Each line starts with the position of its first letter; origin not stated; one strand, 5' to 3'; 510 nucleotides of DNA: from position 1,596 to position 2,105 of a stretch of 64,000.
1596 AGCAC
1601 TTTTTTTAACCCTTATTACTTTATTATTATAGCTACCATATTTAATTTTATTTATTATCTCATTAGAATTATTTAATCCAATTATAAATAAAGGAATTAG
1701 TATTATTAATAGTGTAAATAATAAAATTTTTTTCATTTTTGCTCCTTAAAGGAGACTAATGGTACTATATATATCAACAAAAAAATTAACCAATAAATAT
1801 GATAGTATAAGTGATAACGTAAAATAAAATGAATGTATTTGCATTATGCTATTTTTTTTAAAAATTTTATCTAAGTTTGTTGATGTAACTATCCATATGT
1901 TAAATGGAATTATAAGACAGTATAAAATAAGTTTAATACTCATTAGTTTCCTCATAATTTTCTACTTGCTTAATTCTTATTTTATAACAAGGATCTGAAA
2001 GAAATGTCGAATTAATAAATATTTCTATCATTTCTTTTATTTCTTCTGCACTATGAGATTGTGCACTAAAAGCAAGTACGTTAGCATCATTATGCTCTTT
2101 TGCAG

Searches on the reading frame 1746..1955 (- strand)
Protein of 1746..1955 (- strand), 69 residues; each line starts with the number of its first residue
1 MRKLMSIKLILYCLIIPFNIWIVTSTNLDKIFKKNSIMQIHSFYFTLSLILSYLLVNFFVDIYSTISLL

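Call 7: search_protein_families(library=ncbifam, proteins=[window:1746-1955:-], max_evalue=1)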
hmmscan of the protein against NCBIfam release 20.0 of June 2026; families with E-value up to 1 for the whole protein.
window:1746-1955:- (69 aa): 2 families
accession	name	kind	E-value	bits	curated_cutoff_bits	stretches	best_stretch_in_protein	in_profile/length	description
TIGR02327.1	int_mem_ywzB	hypoth_equivalog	0.00027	21.2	39.65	1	14-62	9-57/68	DUF1146 family protein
NF033603.1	mini-MOMP_1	subfamily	0.14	12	75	1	8-33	3-28/63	mini-MOMP protein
